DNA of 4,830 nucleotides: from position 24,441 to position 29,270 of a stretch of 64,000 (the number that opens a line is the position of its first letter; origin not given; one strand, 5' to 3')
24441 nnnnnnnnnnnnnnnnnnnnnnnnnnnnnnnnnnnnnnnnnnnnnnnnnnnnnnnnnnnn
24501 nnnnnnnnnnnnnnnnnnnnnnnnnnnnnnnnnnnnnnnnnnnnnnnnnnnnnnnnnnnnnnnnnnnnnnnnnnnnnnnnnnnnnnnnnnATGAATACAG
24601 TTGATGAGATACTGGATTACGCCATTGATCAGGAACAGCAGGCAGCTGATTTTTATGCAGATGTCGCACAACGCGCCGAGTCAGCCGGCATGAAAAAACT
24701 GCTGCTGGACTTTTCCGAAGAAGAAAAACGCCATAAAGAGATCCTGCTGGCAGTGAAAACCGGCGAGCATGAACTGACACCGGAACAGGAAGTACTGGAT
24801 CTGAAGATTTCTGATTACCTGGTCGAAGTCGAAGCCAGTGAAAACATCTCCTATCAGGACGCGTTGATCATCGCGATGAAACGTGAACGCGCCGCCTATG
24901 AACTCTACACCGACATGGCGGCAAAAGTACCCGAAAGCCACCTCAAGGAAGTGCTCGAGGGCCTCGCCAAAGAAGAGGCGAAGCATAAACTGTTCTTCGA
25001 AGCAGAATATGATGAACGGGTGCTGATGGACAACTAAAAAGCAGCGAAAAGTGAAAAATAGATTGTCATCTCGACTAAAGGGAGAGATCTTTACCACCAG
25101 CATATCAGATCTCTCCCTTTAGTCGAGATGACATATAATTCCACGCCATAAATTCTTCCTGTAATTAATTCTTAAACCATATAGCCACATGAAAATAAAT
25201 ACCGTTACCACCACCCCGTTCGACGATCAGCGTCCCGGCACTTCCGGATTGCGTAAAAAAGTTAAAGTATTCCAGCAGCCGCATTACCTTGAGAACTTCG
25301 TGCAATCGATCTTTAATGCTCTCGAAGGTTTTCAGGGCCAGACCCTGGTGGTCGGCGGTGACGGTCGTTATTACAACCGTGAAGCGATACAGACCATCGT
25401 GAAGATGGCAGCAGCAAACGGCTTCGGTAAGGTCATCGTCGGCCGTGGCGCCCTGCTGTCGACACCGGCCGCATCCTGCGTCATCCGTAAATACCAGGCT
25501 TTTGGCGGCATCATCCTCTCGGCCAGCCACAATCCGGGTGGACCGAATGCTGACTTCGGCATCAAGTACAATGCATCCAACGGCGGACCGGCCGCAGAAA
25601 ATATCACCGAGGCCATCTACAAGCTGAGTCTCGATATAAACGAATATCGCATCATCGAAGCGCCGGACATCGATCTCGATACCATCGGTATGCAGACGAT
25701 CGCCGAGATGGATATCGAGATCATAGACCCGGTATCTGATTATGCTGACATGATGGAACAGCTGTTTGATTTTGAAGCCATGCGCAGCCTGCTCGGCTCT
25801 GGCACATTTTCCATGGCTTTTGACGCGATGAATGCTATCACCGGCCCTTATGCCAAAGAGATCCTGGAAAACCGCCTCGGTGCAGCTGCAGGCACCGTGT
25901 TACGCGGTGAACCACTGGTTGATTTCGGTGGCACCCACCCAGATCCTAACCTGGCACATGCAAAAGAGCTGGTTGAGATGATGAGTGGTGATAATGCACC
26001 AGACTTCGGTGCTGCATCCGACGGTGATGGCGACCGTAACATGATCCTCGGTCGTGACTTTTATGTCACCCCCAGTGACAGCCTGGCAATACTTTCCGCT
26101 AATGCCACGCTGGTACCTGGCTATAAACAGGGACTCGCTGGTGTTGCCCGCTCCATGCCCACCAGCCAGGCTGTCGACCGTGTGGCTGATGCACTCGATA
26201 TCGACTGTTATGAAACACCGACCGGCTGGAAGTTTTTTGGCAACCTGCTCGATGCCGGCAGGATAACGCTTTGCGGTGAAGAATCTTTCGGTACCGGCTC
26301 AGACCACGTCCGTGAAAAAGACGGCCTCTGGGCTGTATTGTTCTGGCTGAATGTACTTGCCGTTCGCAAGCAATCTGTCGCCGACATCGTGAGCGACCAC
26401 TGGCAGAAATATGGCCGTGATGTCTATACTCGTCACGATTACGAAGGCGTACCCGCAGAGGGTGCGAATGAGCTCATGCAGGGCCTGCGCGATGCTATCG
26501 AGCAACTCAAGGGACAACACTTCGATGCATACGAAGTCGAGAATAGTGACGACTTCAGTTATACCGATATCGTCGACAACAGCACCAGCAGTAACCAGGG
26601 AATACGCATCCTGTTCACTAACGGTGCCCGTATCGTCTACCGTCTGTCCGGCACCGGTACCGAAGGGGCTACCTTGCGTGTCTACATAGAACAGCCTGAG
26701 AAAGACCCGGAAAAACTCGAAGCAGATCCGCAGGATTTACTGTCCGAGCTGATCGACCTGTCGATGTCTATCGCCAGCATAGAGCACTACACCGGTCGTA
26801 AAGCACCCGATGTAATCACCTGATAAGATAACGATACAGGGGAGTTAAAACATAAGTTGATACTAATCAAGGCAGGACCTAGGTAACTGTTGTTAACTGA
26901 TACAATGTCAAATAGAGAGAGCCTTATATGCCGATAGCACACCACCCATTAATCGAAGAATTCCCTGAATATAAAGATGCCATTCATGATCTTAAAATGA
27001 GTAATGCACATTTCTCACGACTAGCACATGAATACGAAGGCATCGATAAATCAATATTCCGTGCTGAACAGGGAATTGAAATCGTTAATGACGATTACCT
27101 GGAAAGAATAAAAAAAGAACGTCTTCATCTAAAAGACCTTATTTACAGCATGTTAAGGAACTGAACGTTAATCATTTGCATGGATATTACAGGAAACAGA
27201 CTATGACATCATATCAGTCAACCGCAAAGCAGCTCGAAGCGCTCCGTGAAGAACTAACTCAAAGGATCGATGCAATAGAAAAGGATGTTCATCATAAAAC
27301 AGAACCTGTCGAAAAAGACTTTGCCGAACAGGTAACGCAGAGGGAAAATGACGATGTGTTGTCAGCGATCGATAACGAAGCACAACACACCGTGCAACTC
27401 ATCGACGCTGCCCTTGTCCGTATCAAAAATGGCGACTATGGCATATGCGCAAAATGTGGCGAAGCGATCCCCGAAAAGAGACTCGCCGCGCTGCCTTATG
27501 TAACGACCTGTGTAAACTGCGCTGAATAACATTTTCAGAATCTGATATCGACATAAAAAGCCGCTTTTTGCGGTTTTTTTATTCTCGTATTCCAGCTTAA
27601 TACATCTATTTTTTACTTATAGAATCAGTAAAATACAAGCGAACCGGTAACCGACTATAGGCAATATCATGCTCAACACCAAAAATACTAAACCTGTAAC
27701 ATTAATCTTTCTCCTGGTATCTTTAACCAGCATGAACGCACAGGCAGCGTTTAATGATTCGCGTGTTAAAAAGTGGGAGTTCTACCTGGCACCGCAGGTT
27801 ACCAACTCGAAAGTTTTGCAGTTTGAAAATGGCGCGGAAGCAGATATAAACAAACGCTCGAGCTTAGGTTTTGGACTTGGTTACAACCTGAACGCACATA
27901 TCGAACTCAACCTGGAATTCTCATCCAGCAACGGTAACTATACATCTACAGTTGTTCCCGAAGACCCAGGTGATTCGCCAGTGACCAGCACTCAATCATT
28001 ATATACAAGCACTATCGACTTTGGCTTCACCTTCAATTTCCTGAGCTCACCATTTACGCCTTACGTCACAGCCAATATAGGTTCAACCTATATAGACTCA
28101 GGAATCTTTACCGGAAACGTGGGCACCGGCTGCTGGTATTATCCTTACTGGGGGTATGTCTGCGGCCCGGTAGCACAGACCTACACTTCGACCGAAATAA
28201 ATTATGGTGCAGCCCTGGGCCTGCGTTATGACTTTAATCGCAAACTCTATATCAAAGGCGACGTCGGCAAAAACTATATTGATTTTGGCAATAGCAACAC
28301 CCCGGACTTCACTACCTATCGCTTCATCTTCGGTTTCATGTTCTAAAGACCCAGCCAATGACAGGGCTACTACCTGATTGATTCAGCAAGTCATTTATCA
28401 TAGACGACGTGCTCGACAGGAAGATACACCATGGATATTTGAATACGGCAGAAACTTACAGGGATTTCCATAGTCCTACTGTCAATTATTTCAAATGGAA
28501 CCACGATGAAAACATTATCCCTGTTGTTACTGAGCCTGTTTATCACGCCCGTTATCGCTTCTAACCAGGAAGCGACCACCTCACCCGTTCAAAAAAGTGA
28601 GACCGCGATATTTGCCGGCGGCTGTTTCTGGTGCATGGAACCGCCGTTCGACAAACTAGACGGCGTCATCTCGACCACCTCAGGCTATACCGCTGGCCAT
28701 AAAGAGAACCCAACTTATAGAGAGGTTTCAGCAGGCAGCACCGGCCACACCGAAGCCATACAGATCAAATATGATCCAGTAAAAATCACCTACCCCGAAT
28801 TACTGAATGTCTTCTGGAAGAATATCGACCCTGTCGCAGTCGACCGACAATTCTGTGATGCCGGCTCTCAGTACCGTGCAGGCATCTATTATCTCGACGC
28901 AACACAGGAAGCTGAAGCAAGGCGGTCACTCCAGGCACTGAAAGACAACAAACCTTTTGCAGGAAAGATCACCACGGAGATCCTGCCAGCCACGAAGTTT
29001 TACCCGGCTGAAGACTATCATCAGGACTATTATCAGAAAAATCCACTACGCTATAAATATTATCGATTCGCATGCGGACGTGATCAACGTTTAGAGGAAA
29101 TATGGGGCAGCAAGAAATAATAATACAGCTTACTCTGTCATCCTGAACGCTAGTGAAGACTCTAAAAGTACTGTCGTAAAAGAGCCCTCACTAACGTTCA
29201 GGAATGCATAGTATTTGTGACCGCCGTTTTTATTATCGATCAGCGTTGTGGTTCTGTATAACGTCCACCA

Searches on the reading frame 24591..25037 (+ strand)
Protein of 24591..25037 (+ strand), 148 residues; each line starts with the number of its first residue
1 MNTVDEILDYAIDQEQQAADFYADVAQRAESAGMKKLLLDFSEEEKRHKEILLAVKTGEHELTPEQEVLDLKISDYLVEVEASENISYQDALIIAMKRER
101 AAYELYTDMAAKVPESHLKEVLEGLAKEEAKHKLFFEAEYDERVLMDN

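Call 41: search_protein_families(library=pfam, proteins=[window:24591-25037:+], max_evalue=0.0001)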
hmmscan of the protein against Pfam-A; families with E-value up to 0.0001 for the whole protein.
window:24591-25037:+ (148 aa): 3 families
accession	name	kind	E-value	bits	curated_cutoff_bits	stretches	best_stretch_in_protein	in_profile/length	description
PF02915.23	Rubrerythrin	-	1.6e-13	51.7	22.8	1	6-140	1-137/137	Rubrerythrin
PF09537.16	DUF2383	-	1.9e-05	25.2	30.8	0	10-53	8-51/111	Domain of unknown function (DUF2383)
PF13668.12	Ferritin_2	-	2.1e-05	25.1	24.7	1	6-133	4-129/138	Ferritin-like domain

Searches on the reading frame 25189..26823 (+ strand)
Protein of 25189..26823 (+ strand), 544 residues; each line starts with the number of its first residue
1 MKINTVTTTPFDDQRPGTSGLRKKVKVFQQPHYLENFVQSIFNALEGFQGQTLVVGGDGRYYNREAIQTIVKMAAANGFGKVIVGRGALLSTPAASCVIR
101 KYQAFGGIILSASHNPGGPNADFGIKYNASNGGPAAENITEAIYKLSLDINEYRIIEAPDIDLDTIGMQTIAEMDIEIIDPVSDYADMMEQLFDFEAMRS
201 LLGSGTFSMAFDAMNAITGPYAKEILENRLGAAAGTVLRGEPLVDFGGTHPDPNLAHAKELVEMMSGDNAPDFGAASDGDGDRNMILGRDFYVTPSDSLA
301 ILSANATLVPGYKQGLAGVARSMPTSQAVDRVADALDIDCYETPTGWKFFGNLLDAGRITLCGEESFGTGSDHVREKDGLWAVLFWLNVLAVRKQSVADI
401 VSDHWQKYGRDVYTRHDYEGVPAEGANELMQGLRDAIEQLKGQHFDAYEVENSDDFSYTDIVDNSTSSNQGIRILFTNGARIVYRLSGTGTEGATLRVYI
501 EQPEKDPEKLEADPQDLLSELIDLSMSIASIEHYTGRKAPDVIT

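Call 20: search_protein_families(library=pfam, proteins=[window:25189-26823:+], max_evalue=0.001)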
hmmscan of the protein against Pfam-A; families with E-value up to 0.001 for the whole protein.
window:25189-26823:+ (544 aa): 5 families
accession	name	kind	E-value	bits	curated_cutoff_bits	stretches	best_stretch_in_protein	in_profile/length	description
PF24947.1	PGM1_C_vert_fung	-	3.6e-46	157.3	27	1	410-541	1-138/138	Phosphoglucomutase-1, C-terminal domain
PF02878.22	PGM_PMM_I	-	1e-33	116.4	22.5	1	14-152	2-136/138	Phosphoglucomutase/phosphomannomutase, alpha/beta/alpha domain I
PF02880.22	PGM_PMM_III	-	2.2e-25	89.4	20.7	1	296-408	2-115/115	Phosphoglucomutase/phosphomannomutase, alpha/beta/alpha domain III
PF02879.22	PGM_PMM_II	-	6.7e-14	52.7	29.3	1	184-287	2-99/103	Phosphoglucomutase/phosphomannomutase, alpha/beta/alpha domain II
PF00408.26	PGM_PMM_IV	-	0.0007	20.1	23.1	0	468-506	22-56/68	Phosphoglucomutase/phosphomannomutase, C-terminal domain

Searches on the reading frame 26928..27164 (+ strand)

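Call 20: search_protein_families(library=pfam, proteins=[window:26928-27164:+], max_evalue=0.001)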
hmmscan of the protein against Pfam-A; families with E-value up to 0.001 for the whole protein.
window:26928-27164:+ (78 aa): 1 family
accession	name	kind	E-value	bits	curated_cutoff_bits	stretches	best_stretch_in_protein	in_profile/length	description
PF04325.18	DUF465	-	1.3e-12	48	25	1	29-76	1-48/48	Protein of unknown function (DUF465)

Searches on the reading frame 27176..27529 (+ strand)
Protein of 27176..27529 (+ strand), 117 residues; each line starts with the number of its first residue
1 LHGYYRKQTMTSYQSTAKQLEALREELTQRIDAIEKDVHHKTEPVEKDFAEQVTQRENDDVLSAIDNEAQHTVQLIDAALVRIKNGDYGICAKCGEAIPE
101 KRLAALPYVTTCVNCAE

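Call 20: search_protein_families(library=pfam, proteins=[window:27176-27529:+], max_evalue=0.001)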
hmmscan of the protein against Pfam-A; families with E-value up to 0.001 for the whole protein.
window:27176-27529:+ (117 aa): 2 families
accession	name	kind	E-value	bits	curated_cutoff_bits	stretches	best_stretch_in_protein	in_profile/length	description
PF01258.23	zf-dskA_traR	-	1.3e-13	51.1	24.9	1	86-117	1-32/36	Prokaryotic dksA/traR C4-type zinc finger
PF21173.2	DksA-like_N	-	1.7e-08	34.8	27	1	18-83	3-65/65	DnaK suppressor protein-like, N-terminal domain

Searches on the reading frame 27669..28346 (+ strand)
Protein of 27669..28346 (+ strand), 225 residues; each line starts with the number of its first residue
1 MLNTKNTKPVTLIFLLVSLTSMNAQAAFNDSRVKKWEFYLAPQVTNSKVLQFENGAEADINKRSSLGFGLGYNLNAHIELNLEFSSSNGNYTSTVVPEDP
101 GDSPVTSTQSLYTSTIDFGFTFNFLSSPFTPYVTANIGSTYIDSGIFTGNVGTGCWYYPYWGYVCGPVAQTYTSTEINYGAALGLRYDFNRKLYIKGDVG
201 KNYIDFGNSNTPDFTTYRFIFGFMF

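Call 20: search_protein_families(library=pfam, proteins=[window:27669-28346:+], max_evalue=0.001)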
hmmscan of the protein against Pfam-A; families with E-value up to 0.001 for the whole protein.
window:27669-28346:+ (225 aa): 1 family
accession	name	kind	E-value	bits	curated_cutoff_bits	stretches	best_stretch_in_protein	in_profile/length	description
PF13505.12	OMP_b-brl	-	5.2e-15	56.5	28.7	1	13-225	2-175/175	Outer membrane protein beta-barrel domain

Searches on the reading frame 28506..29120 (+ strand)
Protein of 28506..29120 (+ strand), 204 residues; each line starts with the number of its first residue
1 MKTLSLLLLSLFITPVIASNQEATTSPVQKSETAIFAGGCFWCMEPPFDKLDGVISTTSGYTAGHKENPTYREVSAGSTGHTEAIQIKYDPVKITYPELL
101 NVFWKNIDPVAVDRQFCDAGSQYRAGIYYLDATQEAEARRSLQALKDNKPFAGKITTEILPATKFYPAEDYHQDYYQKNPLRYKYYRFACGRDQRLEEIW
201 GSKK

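Call 20: search_protein_families(library=pfam, proteins=[window:28506-29120:+], max_evalue=0.001)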
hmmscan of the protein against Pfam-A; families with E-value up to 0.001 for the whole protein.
window:28506-29120:+ (204 aa): 1 family
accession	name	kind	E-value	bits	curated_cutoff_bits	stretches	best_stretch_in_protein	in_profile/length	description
PF01625.27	PMSR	-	1.1e-63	214.4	23.7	1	33-184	1-152/153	Peptide methionine sulfoxide reductase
